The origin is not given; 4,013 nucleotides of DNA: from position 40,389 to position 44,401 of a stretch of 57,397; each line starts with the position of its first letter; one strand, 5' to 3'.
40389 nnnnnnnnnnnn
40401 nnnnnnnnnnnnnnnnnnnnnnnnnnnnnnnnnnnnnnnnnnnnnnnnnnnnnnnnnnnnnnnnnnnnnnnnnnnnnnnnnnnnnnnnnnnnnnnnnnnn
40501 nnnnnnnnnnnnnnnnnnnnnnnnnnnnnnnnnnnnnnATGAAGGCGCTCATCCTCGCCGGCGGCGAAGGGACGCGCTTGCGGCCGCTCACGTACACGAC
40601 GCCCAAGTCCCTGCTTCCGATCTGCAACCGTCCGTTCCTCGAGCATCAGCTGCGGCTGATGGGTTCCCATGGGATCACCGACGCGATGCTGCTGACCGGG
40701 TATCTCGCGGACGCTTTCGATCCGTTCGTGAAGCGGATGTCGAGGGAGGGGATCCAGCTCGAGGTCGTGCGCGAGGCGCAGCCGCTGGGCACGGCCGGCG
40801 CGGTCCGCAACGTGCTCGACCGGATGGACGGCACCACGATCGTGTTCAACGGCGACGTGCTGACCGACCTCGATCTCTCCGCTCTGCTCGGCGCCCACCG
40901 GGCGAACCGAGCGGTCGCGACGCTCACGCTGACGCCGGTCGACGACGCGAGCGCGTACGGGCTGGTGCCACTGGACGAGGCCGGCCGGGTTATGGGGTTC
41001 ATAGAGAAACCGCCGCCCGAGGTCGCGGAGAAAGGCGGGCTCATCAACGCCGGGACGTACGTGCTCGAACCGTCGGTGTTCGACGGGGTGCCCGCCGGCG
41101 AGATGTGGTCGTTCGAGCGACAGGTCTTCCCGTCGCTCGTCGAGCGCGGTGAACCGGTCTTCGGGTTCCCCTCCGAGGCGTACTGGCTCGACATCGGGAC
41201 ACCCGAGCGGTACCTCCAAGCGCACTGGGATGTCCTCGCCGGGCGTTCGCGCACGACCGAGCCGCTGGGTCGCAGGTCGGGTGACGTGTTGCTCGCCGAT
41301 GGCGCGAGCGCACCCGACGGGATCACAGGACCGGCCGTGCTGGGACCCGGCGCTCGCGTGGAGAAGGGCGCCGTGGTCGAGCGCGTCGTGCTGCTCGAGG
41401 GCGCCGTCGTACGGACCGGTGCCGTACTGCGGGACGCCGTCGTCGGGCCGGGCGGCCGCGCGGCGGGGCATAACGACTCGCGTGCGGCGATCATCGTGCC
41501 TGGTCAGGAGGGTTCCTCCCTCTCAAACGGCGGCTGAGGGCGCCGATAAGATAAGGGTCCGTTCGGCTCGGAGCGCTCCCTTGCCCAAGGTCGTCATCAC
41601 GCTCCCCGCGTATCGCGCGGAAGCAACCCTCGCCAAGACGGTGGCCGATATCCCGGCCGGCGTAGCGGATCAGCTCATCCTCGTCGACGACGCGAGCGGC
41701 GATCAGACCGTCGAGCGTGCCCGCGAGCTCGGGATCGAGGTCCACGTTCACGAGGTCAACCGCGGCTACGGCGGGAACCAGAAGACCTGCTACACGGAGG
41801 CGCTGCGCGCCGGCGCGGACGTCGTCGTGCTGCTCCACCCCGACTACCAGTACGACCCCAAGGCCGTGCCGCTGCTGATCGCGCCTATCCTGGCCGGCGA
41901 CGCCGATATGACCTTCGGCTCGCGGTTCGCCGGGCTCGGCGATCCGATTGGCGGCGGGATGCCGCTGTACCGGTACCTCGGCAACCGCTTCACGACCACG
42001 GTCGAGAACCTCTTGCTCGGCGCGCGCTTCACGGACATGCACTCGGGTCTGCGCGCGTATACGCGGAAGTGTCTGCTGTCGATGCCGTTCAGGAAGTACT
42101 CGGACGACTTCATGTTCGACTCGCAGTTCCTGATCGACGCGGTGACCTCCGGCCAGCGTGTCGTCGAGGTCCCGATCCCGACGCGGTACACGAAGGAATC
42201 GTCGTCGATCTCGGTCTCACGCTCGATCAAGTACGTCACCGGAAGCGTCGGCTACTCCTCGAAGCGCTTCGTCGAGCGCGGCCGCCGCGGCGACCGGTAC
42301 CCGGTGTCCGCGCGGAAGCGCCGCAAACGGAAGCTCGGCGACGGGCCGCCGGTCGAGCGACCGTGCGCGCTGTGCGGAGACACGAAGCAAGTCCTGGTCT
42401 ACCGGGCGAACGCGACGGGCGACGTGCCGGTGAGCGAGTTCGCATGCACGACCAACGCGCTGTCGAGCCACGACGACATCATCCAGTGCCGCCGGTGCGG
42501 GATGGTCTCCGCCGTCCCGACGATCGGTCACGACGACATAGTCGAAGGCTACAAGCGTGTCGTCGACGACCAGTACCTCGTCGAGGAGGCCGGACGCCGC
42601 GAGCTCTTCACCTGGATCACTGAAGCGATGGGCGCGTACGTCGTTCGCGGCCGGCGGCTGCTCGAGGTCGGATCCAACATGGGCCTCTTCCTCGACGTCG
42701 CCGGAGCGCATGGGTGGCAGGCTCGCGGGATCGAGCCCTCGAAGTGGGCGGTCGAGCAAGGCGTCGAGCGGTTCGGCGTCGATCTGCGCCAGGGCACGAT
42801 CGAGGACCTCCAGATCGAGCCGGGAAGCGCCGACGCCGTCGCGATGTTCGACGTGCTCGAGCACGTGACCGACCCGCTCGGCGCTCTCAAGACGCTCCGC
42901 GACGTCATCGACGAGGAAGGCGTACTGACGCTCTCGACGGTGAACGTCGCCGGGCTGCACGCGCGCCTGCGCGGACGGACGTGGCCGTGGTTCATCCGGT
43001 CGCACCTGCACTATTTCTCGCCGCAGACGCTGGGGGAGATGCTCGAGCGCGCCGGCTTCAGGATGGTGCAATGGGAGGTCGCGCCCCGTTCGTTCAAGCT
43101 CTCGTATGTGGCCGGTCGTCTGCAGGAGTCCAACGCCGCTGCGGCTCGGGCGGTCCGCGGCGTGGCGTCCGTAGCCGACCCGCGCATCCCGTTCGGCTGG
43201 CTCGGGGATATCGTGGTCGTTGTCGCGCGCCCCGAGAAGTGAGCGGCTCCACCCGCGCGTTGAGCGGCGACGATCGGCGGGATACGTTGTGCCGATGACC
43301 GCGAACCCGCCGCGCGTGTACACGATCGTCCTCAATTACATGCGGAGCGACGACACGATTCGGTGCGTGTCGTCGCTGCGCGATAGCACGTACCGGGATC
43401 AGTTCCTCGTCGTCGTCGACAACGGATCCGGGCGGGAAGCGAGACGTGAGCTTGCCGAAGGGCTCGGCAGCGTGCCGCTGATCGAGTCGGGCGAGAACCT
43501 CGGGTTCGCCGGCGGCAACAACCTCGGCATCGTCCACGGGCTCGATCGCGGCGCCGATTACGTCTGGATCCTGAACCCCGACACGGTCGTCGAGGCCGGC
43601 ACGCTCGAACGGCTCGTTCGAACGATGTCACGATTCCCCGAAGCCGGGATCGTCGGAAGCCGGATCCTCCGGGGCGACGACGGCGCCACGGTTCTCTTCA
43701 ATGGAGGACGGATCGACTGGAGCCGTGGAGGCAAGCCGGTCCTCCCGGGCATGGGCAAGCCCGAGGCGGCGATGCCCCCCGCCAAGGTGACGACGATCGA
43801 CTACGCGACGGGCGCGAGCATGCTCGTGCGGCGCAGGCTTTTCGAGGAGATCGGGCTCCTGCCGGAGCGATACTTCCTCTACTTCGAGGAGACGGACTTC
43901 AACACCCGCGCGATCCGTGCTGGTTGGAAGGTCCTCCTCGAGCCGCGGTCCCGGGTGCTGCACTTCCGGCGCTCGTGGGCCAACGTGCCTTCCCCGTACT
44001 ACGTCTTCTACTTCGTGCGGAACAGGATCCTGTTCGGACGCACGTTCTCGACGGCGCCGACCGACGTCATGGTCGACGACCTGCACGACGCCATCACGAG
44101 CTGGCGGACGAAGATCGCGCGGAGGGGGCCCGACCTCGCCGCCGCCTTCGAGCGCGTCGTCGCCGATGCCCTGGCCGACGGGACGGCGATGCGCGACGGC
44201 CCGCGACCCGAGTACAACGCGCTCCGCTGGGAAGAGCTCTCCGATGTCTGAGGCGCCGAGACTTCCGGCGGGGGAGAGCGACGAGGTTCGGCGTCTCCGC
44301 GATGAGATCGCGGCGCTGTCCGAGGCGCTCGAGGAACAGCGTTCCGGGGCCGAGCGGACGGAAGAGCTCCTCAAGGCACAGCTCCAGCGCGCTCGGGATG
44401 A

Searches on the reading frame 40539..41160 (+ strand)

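Call 18: search_protein_families(library=pfam, proteins=[window:40539-41160:+], max_evalue=0.001)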
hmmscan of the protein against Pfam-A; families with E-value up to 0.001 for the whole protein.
window:40539-41160:+ (207 aa): 2 families
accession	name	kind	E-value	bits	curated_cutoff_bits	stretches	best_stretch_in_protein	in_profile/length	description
PF00483.29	NTP_transferase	-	2.1e-37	129.4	21.2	1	2-203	1-212/245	Nucleotidyl transferase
PF12804.13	NTP_transf_3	-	3.4e-09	37.5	27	1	3-123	1-114/160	MobA-like NTP transferase domain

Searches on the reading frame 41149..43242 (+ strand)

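Call 9: search_protein_families(library=pfam, proteins=[window:41149-43242:+], max_evalue=0.001)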
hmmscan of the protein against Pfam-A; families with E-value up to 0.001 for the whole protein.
window:41149-43242:+ (697 aa): 7 families
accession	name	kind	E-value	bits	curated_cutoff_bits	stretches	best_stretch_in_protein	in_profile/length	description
PF13489.12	Methyltransf_23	-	4.9e-25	88.6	27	1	483-641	6-163/164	Methyltransferase domain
PF00535.33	Glycos_transf_2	-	1e-13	52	23.3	1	151-306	3-161/168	Glycosyl transferase family 2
PF08241.18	Methyltransf_11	-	1.2e-10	42.3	21.2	1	505-593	1-93/95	Methyltransferase domain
PF08242.18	Methyltransf_12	-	5.9e-08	33.8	30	1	505-593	1-98/98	Methyltransferase domain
PF13649.12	Methyltransf_25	-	2.3e-06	28.6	27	1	505-591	2-97/97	Methyltransferase domain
PF13847.12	Methyltransf_31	-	0.00034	20.8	27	1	537-599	51-113/145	Methyltransferase domain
PF08003.17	Methyltransf_9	-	0.00047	19.7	23.8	1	499-606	114-228/315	Protein of unknown function (DUF1698)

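Call 56: search_protein_families(library=ncbifam, proteins=[window:41149-43239:+], max_evalue=0.001)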
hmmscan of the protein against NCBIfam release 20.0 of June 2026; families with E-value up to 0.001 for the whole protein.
window:41149-43239:+ (697 aa): 10 families
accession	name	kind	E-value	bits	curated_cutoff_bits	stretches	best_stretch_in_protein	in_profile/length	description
TIGR04182.1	glyco_TIGR04182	equivalog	2e-20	73.4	325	1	148-349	2-194/293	S-layer glycoprotein N-glycosyltransferase AglJ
NF058614.1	PPMAGASynPpgS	equivalog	5.1e-16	58.8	370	1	148-353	2-204/226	polyprenyl-phospho-N-acetylgalactosaminyl synthase PpgS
NF041391.1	DPhHxTase_Halo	equivalog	5.6e-13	48.4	375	1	154-346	3-184/213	dolichyl-phosphate hexose transferase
NF045667.1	MTase_DVU1556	equivalog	7.6e-10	38.6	155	1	500-645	22-168/213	DVU_1556 family methyltransferase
TIGR01983.1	UbiG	equivalog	5.4e-09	35.7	102.95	1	499-599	48-155/228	bifunctional 2-polyprenyl-6-hydroxyphenol methylase/3-demethylubiquinol 3-O-methyltransferase UbiG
NF010496.0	PRK13915.1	equivalog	1.8e-07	30.6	262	1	147-251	32-146/307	glucosyl-3-phosphoglycerate synthase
TIGR04283.1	glyco_like_mftF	equivalog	2.1e-06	27.5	182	1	150-247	3-97/221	TIGR04283 family arsenosugar biosynthesis glycosyltransferase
TIGR00452.1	TIGR00452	equivalog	5.4e-06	25.5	275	1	499-640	116-265/316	tRNA 5-methoxyuridine(34)/uridine 5-oxyacetic acid(34) synthase CmoB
NF011650.0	PRK15068.1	equivalog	8.5e-06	24.9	209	1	499-603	121-233/324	tRNA 5-methoxyuridine(34)/uridine 5-oxyacetic acid(34) synthase CmoB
NF041865.1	EpsU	equivalog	3.8e-05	22.9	700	1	140-236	33-136/394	exopolysaccharide biosynthesis GT2 family glycosyltransferase EpsU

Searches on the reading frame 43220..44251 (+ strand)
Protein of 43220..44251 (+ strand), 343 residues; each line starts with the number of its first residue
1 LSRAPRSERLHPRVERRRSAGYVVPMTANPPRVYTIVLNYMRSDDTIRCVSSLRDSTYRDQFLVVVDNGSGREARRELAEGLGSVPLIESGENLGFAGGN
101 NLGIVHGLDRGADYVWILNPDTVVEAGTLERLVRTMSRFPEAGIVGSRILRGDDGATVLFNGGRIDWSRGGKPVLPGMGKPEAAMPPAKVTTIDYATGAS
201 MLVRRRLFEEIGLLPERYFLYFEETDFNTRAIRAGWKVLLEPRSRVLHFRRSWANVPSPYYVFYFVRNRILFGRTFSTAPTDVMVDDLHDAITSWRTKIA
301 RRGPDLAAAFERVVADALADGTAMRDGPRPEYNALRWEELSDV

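Call 9: search_protein_families(library=pfam, proteins=[window:43220-44251:+], max_evalue=0.001)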
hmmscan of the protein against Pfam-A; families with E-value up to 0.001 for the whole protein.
window:43220-44251:+ (343 aa): 4 families
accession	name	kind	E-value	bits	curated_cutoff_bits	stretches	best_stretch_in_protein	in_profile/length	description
PF00535.33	Glycos_transf_2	-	1.1e-14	55.1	23.3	1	36-211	3-167/168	Glycosyl transferase family 2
PF13641.12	Glyco_tranf_2_3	-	9e-08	32.8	27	1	31-251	1-214/230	Glycosyltransferase like family 2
PF13506.12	Glyco_transf_21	-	7.7e-05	22.7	21.7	1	112-215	31-121/174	Glycosyl transferase family 21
PF13632.12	Glyco_trans_2_3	-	7.8e-05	23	27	1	114-273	1-142/198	Glycosyl transferase family group 2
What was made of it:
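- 43220..44251 (+): GT2 gene that precedes the stalk polymerase in nearly all actinobacterial relatives. Pfam (call 9).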
